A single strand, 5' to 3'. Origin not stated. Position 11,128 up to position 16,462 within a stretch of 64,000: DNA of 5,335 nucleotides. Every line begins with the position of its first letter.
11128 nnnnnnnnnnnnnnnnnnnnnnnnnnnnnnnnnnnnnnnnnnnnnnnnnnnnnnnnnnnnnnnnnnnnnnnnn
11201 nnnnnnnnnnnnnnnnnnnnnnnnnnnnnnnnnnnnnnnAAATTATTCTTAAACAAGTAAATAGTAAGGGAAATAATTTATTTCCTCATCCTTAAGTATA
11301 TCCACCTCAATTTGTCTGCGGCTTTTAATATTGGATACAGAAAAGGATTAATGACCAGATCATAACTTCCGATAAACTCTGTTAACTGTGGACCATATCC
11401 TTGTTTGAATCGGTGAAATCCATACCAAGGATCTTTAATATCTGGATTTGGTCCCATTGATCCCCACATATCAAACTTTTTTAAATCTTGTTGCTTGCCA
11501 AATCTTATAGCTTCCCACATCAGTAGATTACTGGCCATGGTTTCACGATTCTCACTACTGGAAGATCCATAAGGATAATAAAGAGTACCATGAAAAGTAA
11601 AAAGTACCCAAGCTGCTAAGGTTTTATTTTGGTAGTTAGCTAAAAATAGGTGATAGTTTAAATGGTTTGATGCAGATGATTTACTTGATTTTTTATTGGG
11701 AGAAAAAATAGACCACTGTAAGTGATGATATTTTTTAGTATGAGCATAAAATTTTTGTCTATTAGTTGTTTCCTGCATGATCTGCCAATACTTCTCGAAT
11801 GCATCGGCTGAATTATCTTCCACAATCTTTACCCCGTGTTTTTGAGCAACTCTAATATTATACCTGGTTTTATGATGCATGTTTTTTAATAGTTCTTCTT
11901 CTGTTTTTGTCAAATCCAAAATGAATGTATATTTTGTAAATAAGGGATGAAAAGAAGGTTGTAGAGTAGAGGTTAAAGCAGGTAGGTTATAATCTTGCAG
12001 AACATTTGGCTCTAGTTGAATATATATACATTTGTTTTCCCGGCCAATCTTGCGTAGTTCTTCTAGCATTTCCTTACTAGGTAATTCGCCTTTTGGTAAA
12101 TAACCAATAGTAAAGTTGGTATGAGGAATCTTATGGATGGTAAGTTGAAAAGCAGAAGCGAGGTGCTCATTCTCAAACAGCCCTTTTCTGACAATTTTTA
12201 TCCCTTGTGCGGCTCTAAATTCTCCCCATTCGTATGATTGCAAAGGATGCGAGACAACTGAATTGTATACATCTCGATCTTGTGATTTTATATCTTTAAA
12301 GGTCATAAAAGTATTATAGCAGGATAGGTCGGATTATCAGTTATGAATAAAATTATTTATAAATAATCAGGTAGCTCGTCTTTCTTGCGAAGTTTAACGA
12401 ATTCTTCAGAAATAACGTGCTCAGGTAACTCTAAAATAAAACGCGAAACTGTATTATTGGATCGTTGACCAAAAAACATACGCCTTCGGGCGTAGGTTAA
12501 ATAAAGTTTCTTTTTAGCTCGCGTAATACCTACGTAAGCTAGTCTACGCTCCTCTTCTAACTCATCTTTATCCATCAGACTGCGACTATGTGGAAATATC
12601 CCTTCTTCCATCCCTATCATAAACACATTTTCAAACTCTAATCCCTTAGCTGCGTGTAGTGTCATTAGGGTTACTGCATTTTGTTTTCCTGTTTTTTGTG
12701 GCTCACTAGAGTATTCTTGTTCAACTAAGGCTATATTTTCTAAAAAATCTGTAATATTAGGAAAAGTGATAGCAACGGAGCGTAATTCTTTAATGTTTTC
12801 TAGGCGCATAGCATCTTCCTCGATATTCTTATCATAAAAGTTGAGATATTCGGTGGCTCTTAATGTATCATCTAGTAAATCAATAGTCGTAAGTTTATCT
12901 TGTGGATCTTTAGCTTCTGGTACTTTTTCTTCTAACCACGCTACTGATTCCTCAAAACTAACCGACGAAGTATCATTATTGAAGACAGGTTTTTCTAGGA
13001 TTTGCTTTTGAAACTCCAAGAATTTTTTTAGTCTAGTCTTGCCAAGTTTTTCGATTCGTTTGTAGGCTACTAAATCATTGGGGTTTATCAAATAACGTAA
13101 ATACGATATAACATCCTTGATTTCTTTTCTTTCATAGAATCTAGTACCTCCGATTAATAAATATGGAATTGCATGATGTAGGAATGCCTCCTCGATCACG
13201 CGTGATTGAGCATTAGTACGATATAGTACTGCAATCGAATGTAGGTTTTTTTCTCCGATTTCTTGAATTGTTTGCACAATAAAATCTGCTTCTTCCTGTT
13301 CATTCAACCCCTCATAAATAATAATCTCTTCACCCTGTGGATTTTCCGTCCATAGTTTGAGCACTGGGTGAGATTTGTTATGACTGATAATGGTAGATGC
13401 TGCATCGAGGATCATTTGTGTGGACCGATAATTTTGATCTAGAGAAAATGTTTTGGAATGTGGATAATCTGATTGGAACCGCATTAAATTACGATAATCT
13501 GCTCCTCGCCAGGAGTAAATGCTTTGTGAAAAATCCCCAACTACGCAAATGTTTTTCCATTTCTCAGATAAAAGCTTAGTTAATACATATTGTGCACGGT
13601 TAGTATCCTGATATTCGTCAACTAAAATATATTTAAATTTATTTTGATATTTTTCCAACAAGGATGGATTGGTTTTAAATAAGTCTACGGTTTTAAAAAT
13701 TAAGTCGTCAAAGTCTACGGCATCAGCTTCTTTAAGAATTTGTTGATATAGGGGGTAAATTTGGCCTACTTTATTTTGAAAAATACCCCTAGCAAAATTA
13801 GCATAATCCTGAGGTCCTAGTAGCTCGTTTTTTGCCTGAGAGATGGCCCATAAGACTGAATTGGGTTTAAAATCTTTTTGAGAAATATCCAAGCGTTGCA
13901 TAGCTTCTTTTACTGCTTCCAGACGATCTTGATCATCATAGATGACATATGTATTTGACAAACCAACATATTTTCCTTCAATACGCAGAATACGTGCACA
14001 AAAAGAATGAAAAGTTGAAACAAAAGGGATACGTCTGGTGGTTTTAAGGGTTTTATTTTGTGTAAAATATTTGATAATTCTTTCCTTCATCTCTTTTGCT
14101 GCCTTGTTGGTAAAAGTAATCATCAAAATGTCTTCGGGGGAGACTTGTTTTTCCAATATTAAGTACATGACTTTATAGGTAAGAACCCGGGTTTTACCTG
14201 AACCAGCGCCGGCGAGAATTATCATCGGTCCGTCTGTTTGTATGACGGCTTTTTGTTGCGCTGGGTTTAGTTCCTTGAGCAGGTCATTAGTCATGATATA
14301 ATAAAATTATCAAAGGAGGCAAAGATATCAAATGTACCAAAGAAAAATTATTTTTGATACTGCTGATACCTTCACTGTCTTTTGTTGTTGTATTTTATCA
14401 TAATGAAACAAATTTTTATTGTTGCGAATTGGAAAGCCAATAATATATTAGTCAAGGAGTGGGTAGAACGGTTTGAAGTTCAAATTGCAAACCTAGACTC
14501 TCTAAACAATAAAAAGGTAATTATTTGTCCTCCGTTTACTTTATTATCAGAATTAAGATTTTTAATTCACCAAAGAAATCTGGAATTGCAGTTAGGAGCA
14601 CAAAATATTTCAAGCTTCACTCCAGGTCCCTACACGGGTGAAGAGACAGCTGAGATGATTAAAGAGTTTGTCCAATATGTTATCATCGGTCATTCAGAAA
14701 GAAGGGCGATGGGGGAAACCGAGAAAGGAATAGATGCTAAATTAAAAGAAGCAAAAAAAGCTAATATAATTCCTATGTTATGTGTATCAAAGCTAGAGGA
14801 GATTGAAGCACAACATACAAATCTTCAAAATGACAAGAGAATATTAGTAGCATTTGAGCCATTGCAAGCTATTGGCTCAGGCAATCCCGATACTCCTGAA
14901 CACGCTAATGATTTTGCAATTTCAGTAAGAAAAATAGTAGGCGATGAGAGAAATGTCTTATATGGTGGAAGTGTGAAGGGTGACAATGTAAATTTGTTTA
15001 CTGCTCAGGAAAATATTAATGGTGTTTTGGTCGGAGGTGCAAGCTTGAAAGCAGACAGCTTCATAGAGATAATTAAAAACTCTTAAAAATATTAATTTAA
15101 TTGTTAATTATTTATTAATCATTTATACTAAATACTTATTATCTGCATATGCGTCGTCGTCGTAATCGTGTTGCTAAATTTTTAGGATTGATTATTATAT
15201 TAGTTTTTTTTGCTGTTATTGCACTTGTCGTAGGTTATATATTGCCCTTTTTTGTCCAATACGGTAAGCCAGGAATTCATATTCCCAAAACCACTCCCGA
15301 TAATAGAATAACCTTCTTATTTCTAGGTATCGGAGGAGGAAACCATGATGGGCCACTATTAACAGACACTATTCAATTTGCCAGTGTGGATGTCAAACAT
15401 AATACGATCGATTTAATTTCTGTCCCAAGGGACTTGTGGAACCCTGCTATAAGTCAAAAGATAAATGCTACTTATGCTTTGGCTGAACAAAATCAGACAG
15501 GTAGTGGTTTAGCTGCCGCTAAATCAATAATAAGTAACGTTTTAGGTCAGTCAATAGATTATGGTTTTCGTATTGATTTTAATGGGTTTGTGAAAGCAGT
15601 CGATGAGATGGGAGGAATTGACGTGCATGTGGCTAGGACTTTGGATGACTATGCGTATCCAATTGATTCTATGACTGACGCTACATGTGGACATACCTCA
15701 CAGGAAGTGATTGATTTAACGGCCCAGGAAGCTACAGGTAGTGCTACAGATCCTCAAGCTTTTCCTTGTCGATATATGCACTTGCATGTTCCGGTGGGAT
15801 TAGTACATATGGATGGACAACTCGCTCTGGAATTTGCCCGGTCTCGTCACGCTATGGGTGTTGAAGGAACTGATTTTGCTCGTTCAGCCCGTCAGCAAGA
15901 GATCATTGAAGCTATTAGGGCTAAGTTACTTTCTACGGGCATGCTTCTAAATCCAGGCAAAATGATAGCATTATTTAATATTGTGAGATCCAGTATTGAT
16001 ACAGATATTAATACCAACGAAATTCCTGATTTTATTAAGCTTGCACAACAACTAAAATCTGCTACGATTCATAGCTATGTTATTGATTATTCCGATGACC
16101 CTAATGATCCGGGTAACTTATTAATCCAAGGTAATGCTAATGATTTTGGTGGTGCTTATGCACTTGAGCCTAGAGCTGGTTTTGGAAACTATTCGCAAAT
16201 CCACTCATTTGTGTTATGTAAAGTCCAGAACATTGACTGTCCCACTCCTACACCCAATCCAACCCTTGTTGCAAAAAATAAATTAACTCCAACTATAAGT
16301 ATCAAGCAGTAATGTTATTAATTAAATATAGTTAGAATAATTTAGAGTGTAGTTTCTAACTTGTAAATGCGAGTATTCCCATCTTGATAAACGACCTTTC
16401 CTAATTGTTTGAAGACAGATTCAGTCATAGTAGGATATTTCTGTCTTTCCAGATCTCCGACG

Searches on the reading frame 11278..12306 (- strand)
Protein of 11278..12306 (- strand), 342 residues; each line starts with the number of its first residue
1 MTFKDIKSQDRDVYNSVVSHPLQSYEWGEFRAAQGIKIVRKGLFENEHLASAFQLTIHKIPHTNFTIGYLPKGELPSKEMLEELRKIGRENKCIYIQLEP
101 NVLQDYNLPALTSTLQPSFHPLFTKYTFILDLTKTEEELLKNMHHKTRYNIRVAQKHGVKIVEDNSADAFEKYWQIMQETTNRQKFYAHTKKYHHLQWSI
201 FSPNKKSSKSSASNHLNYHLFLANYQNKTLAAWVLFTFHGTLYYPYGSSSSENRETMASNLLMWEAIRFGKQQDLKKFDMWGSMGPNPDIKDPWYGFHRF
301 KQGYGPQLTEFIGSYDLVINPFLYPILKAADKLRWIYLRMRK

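Call 9: search_protein_families(library=pfam, proteins=[window:11278-12306:-], max_evalue=0.01)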
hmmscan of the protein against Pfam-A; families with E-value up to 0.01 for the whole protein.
window:11278-12306:- (342 aa): 2 families
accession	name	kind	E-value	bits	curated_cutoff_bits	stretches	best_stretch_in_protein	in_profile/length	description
PF02388.22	FemAB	-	1.1e-35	123.7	24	3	217-332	294-406/406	FemAB family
PF13480.13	Acetyltransf_6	-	2.2e-09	38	22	1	145-282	5-136/143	Acetyltransferase (GNAT) domain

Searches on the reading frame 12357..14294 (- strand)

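Call 9: search_protein_families(library=pfam, proteins=[window:12357-14294:-], max_evalue=0.01)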
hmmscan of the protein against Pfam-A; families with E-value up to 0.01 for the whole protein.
window:12357-14294:- (645 aa): 10 families
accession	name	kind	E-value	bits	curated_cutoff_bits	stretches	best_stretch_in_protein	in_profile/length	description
PF00580.27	UvrD-helicase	-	4.4e-88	295.9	23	1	9-278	1-271/271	UvrD/REP helicase N-terminal domain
PF13361.12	UvrD_C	-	2.9e-69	234.6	25.6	1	284-603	2-349/350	UvrD-like helicase C-terminal domain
PF13245.12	AAA_19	-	8.2e-23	81.5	25.1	1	13-261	1-132/134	AAA domain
PF13538.12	UvrD_C_2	-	2.5e-10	40.5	27.4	1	541-600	2-52/52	UvrD-like helicase C-terminal domain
PF01443.25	Viral_helicase1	-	7.4e-08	32.9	21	0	528-599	164-226/228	Viral superfamily 1 RNA helicase core domain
PF13604.12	AAA_30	-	3.7e-06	27.2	27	1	9-73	2-66/191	AAA domain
PF13173.12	AAA_14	-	0.0006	20.2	27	0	187-251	27-95/129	AAA domain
PF13086.12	AAA_11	-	0.0012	19.1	27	1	15-92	8-87/257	AAA domain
PF00270.35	DEAD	-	0.0035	17.5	26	1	11-83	2-74/167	DEAD/DEAH box helicase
PF13087.12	AAA_12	-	0.0076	16.3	27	0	514-599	115-190/195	AAA domain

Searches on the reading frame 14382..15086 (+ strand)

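Call 9: search_protein_families(library=pfam, proteins=[window:14382-15086:+], max_evalue=0.01)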
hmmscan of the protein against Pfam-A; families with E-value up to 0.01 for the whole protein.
window:14382-15086:+ (234 aa): 1 family
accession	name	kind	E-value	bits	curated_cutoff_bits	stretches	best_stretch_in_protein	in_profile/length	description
PF00121.24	TIM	-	5.4e-54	183.7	20.1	1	12-233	2-244/245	Triosephosphate isomerase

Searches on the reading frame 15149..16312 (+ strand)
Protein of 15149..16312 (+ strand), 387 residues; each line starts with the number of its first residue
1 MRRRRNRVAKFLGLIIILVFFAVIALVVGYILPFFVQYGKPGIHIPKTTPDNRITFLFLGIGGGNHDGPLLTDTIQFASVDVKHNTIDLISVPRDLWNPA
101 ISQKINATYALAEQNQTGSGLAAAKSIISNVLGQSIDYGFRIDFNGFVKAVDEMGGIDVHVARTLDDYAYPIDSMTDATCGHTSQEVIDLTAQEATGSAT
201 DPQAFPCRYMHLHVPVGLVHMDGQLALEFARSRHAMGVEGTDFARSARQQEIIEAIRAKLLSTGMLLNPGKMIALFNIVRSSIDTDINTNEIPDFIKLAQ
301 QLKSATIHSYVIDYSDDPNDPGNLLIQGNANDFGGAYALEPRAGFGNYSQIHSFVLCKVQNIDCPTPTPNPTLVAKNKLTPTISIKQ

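Call 4: search_protein_families(library=pfam, proteins=[window:15149-16312:+], max_evalue=0.01)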
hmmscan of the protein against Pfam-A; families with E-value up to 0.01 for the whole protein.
window:15149-16312:+ (387 aa): 1 family
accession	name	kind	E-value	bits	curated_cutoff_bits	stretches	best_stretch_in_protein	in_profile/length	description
PF03816.19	LytR_cpsA_psr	-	2.9e-26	92.9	24.6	1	72-260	2-148/150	LytR_cpsA_psr family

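Call 5: search_protein_families(library=ncbifam, proteins=[window:15149-16312:+], max_evalue=0.01)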
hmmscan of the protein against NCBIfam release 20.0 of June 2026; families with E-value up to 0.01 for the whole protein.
window:15149-16312:+ (387 aa): 4 families
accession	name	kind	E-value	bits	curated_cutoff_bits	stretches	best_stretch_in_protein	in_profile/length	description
TIGR00350.1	lytR_cpsA_psr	domain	1.2e-22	80.8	62.3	2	72-171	3-102/152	LCP family glycopolymer transferase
NF051849.1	LCP_trans_Cps2A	equivalog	2.4e-16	60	650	2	202-305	329-425/477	LCP family glycopolymer transferase CpsA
NF006897.1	PRK09379.1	equivalog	2.5e-15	56.5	441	2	53-161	59-163/298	polyisoprenyl-teichoic acid--peptidoglycan teichoic acid transferase TagU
NF047591.1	ligase_LytR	equivalog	2.3e-10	40.3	450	2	215-310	192-282/336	glycopolymer--peptidoglycan transferase LytR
